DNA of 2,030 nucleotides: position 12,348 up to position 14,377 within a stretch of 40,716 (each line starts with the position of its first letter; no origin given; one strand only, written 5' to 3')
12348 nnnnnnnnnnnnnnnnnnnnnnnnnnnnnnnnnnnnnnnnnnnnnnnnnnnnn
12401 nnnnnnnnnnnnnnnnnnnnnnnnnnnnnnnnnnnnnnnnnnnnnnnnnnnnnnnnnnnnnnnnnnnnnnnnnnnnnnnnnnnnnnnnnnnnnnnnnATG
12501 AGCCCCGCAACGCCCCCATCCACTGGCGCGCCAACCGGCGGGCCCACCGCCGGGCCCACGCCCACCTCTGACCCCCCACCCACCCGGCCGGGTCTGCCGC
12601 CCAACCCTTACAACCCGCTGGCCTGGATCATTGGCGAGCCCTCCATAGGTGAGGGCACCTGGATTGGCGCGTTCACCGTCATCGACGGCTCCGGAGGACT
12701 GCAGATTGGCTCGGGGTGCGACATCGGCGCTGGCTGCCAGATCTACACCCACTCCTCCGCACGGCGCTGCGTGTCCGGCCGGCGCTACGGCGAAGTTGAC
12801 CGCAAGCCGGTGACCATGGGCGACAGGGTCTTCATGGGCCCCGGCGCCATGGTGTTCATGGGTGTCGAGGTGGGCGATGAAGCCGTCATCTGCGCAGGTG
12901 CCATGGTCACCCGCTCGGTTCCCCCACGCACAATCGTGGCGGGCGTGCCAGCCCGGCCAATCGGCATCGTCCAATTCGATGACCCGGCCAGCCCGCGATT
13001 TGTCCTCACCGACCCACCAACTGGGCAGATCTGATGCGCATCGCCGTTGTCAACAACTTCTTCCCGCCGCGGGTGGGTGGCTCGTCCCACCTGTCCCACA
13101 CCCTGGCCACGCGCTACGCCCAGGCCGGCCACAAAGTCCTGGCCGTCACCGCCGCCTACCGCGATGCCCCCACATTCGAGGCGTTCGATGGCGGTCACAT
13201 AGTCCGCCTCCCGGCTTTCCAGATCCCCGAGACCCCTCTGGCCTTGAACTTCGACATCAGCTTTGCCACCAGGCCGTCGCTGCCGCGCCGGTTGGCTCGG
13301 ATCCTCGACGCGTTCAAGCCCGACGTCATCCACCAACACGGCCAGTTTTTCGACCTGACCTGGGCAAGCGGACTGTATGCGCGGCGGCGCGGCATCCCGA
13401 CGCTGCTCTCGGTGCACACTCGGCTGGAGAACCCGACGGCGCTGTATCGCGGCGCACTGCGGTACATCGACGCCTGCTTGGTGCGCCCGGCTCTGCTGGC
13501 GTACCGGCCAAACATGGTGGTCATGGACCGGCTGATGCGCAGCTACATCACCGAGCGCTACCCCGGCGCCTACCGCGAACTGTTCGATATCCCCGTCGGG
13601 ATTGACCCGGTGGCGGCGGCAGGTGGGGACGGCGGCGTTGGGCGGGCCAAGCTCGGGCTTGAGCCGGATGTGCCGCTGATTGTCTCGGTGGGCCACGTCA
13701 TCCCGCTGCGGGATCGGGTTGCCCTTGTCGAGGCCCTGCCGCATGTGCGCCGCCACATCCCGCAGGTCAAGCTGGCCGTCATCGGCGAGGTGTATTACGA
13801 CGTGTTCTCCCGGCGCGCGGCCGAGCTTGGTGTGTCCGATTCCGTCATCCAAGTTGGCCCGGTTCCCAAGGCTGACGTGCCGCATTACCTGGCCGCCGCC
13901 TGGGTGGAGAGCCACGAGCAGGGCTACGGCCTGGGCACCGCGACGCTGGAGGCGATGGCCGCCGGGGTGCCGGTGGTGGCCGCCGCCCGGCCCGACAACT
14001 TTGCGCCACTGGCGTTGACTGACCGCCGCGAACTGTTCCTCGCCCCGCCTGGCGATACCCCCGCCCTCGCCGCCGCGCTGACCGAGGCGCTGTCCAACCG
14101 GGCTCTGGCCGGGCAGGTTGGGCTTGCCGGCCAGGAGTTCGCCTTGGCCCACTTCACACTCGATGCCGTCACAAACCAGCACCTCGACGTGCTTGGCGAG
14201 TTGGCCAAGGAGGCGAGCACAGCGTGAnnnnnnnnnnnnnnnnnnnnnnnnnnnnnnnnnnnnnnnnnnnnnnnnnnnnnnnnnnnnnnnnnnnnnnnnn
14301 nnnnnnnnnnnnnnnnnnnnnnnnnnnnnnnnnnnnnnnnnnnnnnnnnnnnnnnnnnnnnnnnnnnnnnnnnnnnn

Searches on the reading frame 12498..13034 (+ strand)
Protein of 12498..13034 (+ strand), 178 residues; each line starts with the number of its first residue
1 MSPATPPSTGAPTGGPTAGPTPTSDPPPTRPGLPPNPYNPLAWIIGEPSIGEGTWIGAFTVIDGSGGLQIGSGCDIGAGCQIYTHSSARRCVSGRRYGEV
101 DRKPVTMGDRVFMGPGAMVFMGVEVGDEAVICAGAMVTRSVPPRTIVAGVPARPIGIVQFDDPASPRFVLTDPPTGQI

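Call 9: search_protein_families(library=pfam, proteins=[window:12498-13034:+], max_evalue=0.001)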
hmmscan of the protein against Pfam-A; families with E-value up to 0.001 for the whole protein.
window:12498-13034:+ (178 aa): 2 families
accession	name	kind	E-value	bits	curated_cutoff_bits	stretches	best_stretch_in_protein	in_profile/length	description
PF14602.12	Hexapep_2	-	1.1e-12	47.9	27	1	104-139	1-34/34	Hexapeptide repeat of succinyl-transferase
PF00132.30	Hexapep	-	1.7e-10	40.6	27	1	48-82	2-34/36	Bacterial transferase hexapeptide (six repeats)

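Call 37: search_protein_families(library=ncbifam, proteins=[window:12498-13034:+], max_evalue=0.00001)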
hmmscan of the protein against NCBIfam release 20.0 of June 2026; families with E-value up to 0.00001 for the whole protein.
window:12498-13034:+ (178 aa): 31 families (the best 25 are shown)
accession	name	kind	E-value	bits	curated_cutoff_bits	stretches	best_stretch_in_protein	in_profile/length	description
TIGR03570.1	NeuD_NnaD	subfamily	3e-17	62.9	160.8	1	105-153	154-202/202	NeuD/PglB/VioB family sugar acetyltransferase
NF007499.0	PRK10092.1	equivalog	9.9e-16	58.1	314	1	67-155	93-180/183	maltose O-acetyltransferase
TIGR03308.1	phn_thr-fam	hypoth_equivalog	3.9e-15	56.2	201.65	1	102-155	106-159/204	phosphonate metabolim protein, transferase hexapeptide repeat family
TIGR01172.1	cysE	equivalog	9.2e-14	51.8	210.65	1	53-153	67-162/162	serine O-acetyltransferase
TIGR03532.1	DapD_Ac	equivalog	1.2e-13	51.3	231.75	1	49-157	118-213/231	2,3,4,5-tetrahydropyridine-2,6-dicarboxylate N-acetyltransferase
NF007076.0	PRK09527.1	equivalog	3.5e-13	49.4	347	1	95-156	122-183/203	galactoside O-acetyltransferase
NF007240.0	PRK09677.1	equivalog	4.2e-13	49.2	243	1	101-158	127-184/192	putative lipopolysaccharide biosynthesis O-acetyl transferase WbbJ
NF041874.1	EPS_EpsC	equivalog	5.8e-13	48.9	150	1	50-155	64-164/168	serine O-acetyltransferase EpsC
NF007797.0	PRK10502.1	subfamily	1.2e-12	47.9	192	1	49-155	74-176/183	WcaF family extracellular polysaccharide biosynthesis acetyltransferase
NF008349.0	PRK11132.1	equivalog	2.6e-11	43.1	397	1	100-164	190-253/273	serine O-acetyltransferase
NF058585.1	HptprglPActTf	PfamEq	1.3e-10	41.1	300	1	105-155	107-157/172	heptaprenylglyceryl phosphate O-acetyltransferase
NF000490.1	chloram_CatB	equivalog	4.8e-10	39.1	350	1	106-157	112-163/210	type B chloramphenicol O-acetyltransferase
NF000311.1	Vat_ABCDEFH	equivalog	7.5e-10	38.7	300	1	105-156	111-162/201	Vat family streptogramin A O-acetyltransferase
TIGR02353.1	NRPS_term_dom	equivalog_domain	1.2e-09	37.1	423.1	1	48-152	598-695/695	Pls/PosA family non-ribosomal peptide synthetase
NF002060.0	PRK00892.1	subfamily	1.4e-09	37.6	207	0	105-155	264-315/345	UDP-3-O-(3-hydroxymyristoyl)glucosamine N-acyltransferase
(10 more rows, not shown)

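Call 72: search_solved_structures(query=window:12498-13034:+, max_evalue=1e-8)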
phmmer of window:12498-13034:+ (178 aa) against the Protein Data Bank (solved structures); distinct sequences matched with E-value up to 1e-8: 15.
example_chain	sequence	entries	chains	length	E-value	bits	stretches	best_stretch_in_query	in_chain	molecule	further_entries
8vr6_A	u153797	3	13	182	3e-24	89.1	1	43-153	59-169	Acetyltransferase, putative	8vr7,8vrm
3hjj_A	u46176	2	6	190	3.8e-14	56.1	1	67-158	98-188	Maltose O-acetyltransferase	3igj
2ic7_A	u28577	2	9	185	2.3e-13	53.6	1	51-155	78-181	Maltose transacetylase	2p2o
6ag8_C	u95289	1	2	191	4.3e-13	52.7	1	68-155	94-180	Maltose O-acetyltransferase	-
1ocx_A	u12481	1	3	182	5.2e-13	52.4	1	68-155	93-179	MALTOSE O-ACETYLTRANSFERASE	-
3cj8_A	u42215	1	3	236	5.4e-12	49.1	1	53-165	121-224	2,3,4,5-tetrahydropyridine-2,6-dicarboxylate N-acetyltransferase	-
3ect_A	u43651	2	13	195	6e-12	48.9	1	49-164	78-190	Hexapeptide-repeat containing-acetyltransferase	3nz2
3r8y_A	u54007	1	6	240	6.5e-12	48.8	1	50-158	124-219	2,3,4,5-tetrahydropyridine-2,6-dicarboxylate N-acetyltransferase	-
1kqa_A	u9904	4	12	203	8.2e-12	48.5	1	95-158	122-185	GALACTOSIDE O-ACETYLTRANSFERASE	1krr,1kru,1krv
3srt_A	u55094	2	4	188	1.1e-11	48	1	68-156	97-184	Maltose O-acetyltransferase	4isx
3ftt_A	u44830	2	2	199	6.9e-10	42.2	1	50-164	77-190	Putative acetyltransferase SACOL2570 | Galactoside O-acetyltransferase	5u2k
3v4e_A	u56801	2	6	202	7.1e-10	42.1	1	50-164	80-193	Galactoside O-acetyltransferase | Putative acetyltransferase SACOL2570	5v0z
4egg_A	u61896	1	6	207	7.4e-10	42.1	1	50-164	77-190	Putative acetyltransferase SACOL2570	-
4dcl_A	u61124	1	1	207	7.4e-10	42.1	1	50-164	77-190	Putative acetyltransferase SACOL2570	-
4h7o_A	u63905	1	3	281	4.2e-09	39.6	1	62-164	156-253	Serine acetyltransferase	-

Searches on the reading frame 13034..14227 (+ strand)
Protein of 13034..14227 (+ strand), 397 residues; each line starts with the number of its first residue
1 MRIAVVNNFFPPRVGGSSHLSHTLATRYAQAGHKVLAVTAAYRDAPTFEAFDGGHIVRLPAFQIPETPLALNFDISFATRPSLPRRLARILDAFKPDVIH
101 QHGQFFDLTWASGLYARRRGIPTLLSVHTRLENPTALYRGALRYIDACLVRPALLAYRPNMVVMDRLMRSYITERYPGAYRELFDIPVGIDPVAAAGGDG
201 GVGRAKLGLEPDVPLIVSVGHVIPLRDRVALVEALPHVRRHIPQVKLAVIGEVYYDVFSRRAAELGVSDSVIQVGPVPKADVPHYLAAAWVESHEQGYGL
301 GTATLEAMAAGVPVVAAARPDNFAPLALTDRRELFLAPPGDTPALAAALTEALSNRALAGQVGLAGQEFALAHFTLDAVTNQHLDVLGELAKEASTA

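Call 9: search_protein_families(library=pfam, proteins=[window:13034-14227:+], max_evalue=0.001)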
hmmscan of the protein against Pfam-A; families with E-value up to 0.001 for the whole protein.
window:13034-14227:+ (397 aa): 5 families
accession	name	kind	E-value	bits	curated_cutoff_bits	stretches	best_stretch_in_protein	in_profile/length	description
PF00534.26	Glycos_transf_1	-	6.7e-19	68.5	26.4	1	204-363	6-166/172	Glycosyl transferases group 1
PF13692.12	Glyco_trans_1_4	-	2.2e-17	64.1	27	1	215-355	3-142/142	Glycosyl transferases group 1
PF13439.12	Glyco_transf_4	-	3.3e-15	57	28.5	1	14-191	1-167/170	Glycosyltransferase Family 4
PF13579.12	Glyco_trans_4_4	-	9e-14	52.5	29.7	1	15-135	1-109/158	Glycosyl transferase 4-like domain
PF13524.12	Glyco_trans_1_2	-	3e-07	30.9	25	1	236-384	7-143/144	Glycosyl transferase-like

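Call 37: search_protein_families(library=ncbifam, proteins=[window:13034-14227:+], max_evalue=0.00001)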
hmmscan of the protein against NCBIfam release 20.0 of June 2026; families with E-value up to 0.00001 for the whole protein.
window:13034-14227:+ (397 aa): 13 families
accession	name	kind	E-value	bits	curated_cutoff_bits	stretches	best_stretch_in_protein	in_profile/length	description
TIGR04047.1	MSMEG_0565_glyc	hypoth_equivalog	2.5e-18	66.3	259.85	1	198-386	179-370/373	MSMEG_0565 family glycosyltransferase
TIGR03088.1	stp2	hypoth_equivalog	7.2e-14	51.6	409.05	1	213-387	194-370/374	TIGR03088 family PEP-CTERM/XrtA system glycosyltransferase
NF041876.1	EPS_EpsE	equivalog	2.6e-12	46.7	400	1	216-377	217-383/389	exopolysaccharide biosynthesis GT4 family glycosyltransferase EpsE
TIGR03449.1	mycothiol_MshA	equivalog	6.4e-12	45.1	462.5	1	186-386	193-399/406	D-inositol-3-phosphate glycosyltransferase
TIGR04063.1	stp3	hypoth_equivalog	1.8e-11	43.6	442.05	1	27-380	26-385/397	TIGR04063 family PEP-CTERM/XrtA system glycosyltransferase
NF038298.1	EPS_HpsO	equivalog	1.2e-08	34.2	575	1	204-390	192-387/388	hormogonium polysaccharide biosynthesis glycosyltransferase HpsO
NF038229.1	Glyco4_Geo_Pelo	equivalog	1.9e-08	33.7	400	1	87-324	47-274/338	GPMC system family 4 glycosyltransferase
TIGR03999.1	thiol_BshA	equivalog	3.8e-08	32.7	273.7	1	204-388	190-371/375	N-acetyl-alpha-D-glucosaminyl L-malate synthase BshA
TIGR02149.1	glgA_Coryne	subfamily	1e-07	31.5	302.4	1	163-387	150-387/391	glycogen synthase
TIGR03087.1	stp1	hypoth_equivalog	2.1e-07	30.4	316.65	1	234-379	249-386/397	TIGR03087 family PEP-CTERM/XrtA system glycosyltransferase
NF038295.1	EPS_HpsP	equivalog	2.1e-07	30.3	550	1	95-388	92-385/388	hormogonium polysaccharide biosynthesis glycosyltransferase HpsP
NF012028.0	PRK15484.1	subfamily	2.3e-07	30.3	618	1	152-386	134-374/380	lipopolysaccharide N-acetylglucosaminyltransferase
NF053787.1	GlcN_PG_synth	equivalog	2.7e-07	29.8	480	1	1-385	1-354/361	N-acetylglucosaminyl phosphatidylglycerol synthase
